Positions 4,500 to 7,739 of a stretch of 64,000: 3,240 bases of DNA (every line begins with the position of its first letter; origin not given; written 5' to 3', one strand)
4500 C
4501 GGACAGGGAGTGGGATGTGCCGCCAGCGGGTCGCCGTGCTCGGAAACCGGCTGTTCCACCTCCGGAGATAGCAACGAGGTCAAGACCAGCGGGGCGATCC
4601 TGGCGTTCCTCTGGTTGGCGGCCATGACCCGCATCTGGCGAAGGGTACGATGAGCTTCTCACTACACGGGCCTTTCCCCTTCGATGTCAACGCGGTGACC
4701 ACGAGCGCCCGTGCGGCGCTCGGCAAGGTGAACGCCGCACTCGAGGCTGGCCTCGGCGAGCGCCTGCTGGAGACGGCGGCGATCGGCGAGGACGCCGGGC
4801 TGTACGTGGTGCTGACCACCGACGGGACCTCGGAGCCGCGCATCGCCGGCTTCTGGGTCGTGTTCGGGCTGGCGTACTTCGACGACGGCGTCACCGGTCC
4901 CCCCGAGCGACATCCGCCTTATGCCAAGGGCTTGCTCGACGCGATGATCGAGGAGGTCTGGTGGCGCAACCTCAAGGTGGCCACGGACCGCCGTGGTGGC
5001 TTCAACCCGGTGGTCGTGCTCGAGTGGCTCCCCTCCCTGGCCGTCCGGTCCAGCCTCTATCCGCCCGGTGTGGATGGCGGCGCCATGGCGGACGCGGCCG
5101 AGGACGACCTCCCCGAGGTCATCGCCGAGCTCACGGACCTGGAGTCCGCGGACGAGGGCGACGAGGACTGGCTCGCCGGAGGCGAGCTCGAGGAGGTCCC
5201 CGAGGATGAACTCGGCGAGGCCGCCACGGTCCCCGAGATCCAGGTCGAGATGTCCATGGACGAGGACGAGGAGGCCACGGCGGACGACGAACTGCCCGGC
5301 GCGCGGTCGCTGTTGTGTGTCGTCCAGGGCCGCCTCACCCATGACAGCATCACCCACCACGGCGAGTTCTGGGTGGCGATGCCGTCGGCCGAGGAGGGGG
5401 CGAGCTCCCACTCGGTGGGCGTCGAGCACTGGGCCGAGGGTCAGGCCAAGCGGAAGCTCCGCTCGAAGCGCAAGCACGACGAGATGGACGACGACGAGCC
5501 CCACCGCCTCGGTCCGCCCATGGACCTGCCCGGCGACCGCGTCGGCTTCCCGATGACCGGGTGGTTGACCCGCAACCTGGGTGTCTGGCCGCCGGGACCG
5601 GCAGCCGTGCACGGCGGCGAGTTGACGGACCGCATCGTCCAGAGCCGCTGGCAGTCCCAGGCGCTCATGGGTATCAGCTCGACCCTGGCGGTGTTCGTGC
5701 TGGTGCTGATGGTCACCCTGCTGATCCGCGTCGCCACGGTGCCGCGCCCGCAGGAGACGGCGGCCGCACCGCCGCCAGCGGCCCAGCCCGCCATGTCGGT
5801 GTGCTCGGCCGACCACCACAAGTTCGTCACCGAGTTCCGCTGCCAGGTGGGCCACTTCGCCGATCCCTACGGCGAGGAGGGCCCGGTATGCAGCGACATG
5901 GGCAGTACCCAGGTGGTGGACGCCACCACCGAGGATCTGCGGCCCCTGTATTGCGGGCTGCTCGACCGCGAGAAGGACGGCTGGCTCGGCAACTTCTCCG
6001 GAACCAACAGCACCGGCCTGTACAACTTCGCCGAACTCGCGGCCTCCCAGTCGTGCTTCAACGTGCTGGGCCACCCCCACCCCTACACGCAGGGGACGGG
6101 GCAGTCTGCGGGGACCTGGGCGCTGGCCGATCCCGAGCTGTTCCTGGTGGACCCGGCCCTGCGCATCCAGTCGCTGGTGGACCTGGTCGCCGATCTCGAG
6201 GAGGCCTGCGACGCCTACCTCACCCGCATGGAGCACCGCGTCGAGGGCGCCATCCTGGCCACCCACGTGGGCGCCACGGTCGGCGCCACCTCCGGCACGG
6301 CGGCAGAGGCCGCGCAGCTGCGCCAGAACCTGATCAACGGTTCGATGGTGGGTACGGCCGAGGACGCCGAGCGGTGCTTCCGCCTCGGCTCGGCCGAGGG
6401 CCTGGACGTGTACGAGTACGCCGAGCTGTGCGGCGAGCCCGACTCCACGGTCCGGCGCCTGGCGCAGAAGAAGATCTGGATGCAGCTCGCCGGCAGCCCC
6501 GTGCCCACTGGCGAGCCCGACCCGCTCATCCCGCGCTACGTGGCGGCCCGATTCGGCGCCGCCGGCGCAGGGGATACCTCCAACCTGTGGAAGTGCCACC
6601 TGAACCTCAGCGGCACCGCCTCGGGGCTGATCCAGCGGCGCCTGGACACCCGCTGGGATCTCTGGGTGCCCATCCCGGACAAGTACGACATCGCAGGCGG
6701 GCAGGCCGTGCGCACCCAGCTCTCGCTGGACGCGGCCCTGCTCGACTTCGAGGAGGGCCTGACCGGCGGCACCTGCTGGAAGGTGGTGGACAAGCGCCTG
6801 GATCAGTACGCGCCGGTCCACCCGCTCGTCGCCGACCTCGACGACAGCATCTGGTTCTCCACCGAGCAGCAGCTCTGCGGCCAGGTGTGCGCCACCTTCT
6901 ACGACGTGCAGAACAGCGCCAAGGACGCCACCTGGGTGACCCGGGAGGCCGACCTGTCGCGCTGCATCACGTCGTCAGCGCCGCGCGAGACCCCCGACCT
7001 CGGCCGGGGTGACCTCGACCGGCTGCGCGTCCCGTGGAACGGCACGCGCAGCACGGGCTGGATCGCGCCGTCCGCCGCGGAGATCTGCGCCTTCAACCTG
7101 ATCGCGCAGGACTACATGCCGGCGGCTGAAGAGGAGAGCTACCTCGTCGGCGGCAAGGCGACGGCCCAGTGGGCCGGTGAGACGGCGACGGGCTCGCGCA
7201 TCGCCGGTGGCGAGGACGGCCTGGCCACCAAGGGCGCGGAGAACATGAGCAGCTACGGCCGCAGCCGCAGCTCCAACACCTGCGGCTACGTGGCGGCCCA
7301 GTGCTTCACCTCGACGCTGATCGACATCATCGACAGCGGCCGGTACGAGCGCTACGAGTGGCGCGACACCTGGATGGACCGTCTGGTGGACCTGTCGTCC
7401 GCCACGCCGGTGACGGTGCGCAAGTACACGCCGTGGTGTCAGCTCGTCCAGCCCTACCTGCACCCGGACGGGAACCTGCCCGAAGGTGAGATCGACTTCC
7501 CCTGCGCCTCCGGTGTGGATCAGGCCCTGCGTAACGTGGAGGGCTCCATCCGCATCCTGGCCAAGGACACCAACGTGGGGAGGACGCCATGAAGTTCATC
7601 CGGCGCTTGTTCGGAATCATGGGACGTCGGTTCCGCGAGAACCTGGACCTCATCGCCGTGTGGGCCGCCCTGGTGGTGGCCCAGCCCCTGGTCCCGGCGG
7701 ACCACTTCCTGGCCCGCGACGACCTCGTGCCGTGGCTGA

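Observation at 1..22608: CIS-accessory operon (cap + AAA ATPase + PAAR) with no tail genes in the window but a set of unknown envelope proteins: candidate new injection or secretion apparatus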

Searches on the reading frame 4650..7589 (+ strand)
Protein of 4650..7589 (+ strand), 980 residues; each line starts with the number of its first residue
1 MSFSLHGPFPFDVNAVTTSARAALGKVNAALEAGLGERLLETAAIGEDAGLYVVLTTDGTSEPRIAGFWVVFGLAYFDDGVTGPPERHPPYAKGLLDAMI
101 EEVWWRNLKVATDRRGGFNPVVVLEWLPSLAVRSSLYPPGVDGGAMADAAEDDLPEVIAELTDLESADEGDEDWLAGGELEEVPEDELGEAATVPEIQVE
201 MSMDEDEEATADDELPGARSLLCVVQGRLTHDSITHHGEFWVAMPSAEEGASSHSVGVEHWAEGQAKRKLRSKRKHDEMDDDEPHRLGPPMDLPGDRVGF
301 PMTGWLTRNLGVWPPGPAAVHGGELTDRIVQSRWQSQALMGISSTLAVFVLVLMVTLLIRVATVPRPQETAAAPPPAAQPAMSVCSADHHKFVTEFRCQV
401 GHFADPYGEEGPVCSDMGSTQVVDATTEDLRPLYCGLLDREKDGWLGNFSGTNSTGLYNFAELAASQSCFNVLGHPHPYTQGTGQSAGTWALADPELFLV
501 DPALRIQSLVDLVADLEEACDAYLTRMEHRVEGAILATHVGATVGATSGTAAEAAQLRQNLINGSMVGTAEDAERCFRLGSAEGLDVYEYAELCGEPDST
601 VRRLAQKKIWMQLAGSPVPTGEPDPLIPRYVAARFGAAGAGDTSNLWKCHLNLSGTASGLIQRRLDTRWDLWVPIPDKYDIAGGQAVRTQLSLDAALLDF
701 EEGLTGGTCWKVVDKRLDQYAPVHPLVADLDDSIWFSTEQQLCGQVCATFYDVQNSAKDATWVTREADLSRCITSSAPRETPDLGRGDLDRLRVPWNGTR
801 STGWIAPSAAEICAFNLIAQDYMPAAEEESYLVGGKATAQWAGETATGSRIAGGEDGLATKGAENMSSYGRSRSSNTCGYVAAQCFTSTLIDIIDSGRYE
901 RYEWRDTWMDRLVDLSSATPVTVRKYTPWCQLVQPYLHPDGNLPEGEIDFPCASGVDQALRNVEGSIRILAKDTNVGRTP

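Call 5: search_protein_families(library=pfam, proteins=[window:4650-7589:+], max_evalue=0.01)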
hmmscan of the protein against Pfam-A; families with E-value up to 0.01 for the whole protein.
window:4650-7589:+ (980 aa): 0 families

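Call 6: search_protein_families(library=pfam, proteins=[window:4650-7589:+], max_evalue=10)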
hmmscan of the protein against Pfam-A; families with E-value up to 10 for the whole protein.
window:4650-7589:+ (980 aa): 1 family
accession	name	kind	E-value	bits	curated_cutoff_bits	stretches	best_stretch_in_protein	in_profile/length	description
PF09264.17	Sial-lect-inser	-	0.078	13.1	25.8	1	794-862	74-142/198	Vibrio cholerae sialidase, lectin insertion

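Call 7: search_protein_families(library=ncbifam, proteins=[window:4650-7589:+], max_evalue=1)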
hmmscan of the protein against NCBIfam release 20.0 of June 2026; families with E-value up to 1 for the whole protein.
window:4650-7589:+ (980 aa): 0 families

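Call 8: find_encoding_contigs(protein=window:4650-7589:+, flank=10000, max_places=6)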
Protein window:4650-7589:+ (980 aa): 3 contigs read that carry it; 3 places shown.
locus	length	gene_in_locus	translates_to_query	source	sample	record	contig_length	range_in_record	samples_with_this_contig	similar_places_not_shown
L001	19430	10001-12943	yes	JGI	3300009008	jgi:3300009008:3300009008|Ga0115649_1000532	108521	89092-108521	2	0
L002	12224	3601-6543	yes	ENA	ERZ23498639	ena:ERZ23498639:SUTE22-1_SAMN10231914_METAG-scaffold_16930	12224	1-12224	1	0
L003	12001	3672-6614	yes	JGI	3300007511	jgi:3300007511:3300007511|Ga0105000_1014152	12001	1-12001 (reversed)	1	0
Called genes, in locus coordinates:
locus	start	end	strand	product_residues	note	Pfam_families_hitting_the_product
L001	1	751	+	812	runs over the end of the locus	-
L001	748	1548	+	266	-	-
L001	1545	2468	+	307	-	-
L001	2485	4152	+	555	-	-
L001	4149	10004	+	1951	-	PF11617:Cu-binding_MopE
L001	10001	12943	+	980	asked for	-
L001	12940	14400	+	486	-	-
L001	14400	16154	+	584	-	-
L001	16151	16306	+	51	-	-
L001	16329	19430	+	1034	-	?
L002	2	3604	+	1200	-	?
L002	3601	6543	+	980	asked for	-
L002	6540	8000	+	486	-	-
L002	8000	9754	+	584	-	-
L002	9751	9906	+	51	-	-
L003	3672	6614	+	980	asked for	-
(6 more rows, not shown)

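Call 9: search_protein_families(library=pfam, proteins=[L001:2-748:+, L001:748-1545:+, L001:1545-2465:+, L001:2485-4149:+, L001:4149-10001:+], max_evalue=1)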
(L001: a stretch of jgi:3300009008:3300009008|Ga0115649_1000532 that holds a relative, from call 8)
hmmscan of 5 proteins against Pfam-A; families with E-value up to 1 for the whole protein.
L001:2-748:+ (249 aa): 0 families

L001:748-1545:+ (266 aa): 1 family
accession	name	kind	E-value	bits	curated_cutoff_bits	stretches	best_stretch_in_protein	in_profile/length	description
PF09684.15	Tail_P2_I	-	0.0027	18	20.6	1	78-162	6-90/139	Phage tail protein (Tail_P2_I)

L001:1545-2465:+ (307 aa): 0 families

L001:2485-4149:+ (555 aa): 0 families

L001:4149-10001:+ (1951 aa): 1 family
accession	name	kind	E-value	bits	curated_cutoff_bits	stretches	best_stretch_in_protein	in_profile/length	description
PF11617.13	Cu-binding_MopE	-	5.6e-112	366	27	20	683-712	1-29/30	Putative metal-binding motif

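Call 11: find_related_loci(query=L001:5-748:+, collection=metagenome_contigs, flank=10000)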
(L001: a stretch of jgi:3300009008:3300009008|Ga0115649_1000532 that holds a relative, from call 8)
Query L001:5-748:+ (248 aa) in metagenome_contigs; peptide patterns used: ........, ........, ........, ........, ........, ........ (x = any residue, [..] = any of these).
600 stretches matched a pattern (row limit reached: there are more); 3 encode a relative of the query (tblastn E <= 1e-3); 3 distinct loci.
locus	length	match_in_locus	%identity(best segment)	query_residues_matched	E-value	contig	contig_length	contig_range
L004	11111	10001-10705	51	5-242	2e-67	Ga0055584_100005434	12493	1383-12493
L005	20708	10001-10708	50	2-239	2e-67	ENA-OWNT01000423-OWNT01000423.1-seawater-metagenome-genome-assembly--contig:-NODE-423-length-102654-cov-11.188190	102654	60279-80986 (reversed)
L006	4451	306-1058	48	5-243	4e-65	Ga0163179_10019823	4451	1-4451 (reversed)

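Call 15: search_protein_families(library=pfam, proteins=[L005:2-1864:+, L005:1876-2457:+, L005:2461-2952:+, L005:2969-3397:+, L005:3642-4901:+, L005:4871-6043:+, L005:6003-6770:+, L005:6774-7832:+, L005:7831-8271:+, L005:8255-10723:+], max_evalue=0.01)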
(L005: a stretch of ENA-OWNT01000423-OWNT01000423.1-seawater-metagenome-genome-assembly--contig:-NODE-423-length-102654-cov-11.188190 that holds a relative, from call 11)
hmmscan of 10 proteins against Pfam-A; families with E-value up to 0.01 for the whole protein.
L005:2-1864:+ (621 aa): 2 families
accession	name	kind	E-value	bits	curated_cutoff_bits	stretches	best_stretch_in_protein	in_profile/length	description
PF17482.7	Phage_sheath_1C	-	4.5e-13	49.6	26.9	1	509-614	3-103/104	Phage tail sheath C-terminal domain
PF04984.19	Phage_sheath_1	-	7.2e-13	49.1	31.4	1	413-506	91-168/168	Phage tail sheath protein subtilisin-like domain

L005:1876-2457:+ (194 aa): 1 family
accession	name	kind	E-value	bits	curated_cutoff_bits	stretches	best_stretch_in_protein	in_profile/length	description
PF06841.18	Phage_T4_gp19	-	2.2e-23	83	28.2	1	46-177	3-130/134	T4-like virus tail tube protein gp19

L005:2461-2952:+ (164 aa): 1 family
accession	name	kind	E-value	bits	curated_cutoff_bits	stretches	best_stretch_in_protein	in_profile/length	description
PF06841.18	Phage_T4_gp19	-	6.4e-26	91.2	28.2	1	30-162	2-134/134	T4-like virus tail tube protein gp19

L005:2969-3397:+ (143 aa): 0 families

L005:3642-4901:+ (420 aa): 0 families

L005:4871-6043:+ (391 aa): 1 family
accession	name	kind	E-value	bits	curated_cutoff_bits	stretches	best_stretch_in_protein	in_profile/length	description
PF06841.18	Phage_T4_gp19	-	5.9e-20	71.9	28.2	1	244-375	2-133/134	T4-like virus tail tube protein gp19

L005:6003-6770:+ (256 aa): 1 family
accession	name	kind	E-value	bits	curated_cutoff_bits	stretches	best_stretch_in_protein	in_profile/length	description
PF19266.4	CIS_tube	-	1.9e-18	67.2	27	1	43-213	20-150/158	Contractile injection system tube protein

L005:6774-7832:+ (353 aa): 0 families

L005:7831-8271:+ (147 aa): 1 family
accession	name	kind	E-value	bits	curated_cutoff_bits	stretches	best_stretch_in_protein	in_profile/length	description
PF04965.19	GPW_gp25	-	4.2e-09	36.5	27.2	1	30-96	9-75/96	Baseplate wedge protein gp25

L005:8255-10723:+ (823 aa): 0 families

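Call 19: find_related_loci(query=A1, collection=genome_contigs, flank=10000)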
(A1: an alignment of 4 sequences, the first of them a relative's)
Query A1 (248 aa) in genome_contigs; peptide patterns used: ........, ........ (x = any residue, [..] = any of these).
58 stretches matched a pattern; 9 encode a relative of the query (tblastn E <= 1e-3); 9 distinct loci.
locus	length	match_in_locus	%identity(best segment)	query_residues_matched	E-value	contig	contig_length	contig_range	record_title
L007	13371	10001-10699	87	5-237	2e-134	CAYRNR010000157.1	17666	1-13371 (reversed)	MAG TPA_asm: uncultured Rickettsiales bacterium isolate SRP167671_co1_47 genome assembly, contig: NODE_3713_length_17666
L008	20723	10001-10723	52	7-246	2e-77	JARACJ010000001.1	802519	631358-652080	Proteobacteria bacterium DTSAM18 NODE_1_length_802519_cov_44.079867, whole genome shotgun sequence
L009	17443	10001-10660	57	5-224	1e-76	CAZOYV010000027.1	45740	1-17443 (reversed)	MAG TPA_asm: uncultured Rickettsiales bacterium isolate SRP141376_co4_92 genome assembly, contig: NODE_1420_length_45740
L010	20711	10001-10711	51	5-241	6e-68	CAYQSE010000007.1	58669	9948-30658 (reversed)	MAG TPA_asm: uncultured Enterobacteriaceae bacterium isolate SRP319275_co1_53 genome assembly, contig: NODE_332_length_5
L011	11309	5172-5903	43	4-245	2e-63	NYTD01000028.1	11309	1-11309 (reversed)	MAG: Deltaproteobacteria bacterium isolate CPC76 MHASMcontig_260056, whole genome shotgun sequence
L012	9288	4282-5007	44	5-243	2e-62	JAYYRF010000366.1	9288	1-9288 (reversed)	MAG: Myxococcota bacterium isolate DS_MAG67 DS_MAG67_0366, whole genome shotgun sequence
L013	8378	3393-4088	49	5-240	3e-58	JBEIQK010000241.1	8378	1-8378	MAG: Alphaproteobacteria bacterium isolate Sample-107-S7-bin-128 Sample_107_S7-bin_128-k141_515239, whole genome shotgun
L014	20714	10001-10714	46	5-242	5e-55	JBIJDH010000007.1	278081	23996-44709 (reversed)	MAG: Myxococcota bacterium isolate ME2006-08-22D15_3300044611_group2_bin215 Rohwer_bin1508_scaffold_9_c1, whole genome s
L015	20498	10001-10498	41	5-161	2e-28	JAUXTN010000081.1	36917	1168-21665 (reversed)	MAG: Pseudomonadota bacterium isolate C13_maxbin.099 C13_k141_216960, whole genome shotgun sequence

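Call 51: search_solved_structures(query=A4, max_evalue=1)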
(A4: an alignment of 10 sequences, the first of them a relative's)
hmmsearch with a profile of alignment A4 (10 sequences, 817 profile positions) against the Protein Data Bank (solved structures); distinct sequences matched with E-value up to 1: 1.
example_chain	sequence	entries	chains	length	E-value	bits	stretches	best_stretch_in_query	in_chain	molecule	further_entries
9gtp_1K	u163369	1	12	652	2.9e-07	32.4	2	6-150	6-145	Baseplate protein J-like domain-containing protein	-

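Call 59: search_solved_structures(query=L007:1217-3121:+, max_evalue=0.01)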
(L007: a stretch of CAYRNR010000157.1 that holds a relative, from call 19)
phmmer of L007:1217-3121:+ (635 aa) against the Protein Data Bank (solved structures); distinct sequences matched with E-value up to 0.01: 21.
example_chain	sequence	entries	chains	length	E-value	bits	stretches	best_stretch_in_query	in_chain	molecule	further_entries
9ezm_A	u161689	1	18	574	1.4e-54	188.7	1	412-628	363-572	Phage tail sheath protein FI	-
8bky_A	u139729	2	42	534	3.7e-49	170.8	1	417-626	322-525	Phage tail sheath protein | Phage tail sheath family protein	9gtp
8bl4_V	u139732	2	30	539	1.5e-48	168.8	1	417-626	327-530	Phage tail sheath family protein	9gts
9qgl_3A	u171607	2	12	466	6e-36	127.2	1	444-626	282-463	Phage tail sheath family protein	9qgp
6rao_D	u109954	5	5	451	4e-35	124.5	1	444-626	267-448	Afp3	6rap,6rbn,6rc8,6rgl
9qgl_2A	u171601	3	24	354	2.6e-33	118.5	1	415-627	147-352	Phage tail sheath family protein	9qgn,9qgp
6j0n_t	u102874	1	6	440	1.4e-31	112.8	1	391-628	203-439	Pvc3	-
6j0b_A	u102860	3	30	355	2e-29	105.6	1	420-627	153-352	Pvc2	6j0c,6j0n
6rao_C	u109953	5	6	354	6.2e-28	100.7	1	419-626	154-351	Afp2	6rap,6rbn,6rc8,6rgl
9r9h_T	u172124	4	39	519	2.4e-27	98.8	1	444-628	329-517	Phage tail sheath family protein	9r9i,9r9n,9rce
7adz_2A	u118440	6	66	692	1.2e-23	86.5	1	440-627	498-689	Putative phage tail sheath protein FI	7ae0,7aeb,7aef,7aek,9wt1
7b5h_AO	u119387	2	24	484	6.2e-23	84.2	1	443-627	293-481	All3325 protein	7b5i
6j0n_V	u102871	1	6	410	5.5e-22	81.1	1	443-624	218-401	Pvc4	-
9qgl_4A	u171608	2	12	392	5.1e-18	68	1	437-623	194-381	Phage tail sheath family protein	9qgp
6rao_E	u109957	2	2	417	1e-17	66.9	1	443-623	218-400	Afp4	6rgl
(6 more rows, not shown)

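Call 62: search_solved_structures(query=A5, max_evalue=5)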
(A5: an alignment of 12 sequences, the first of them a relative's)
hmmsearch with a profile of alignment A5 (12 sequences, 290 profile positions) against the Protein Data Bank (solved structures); distinct sequences matched with E-value up to 5: 0.
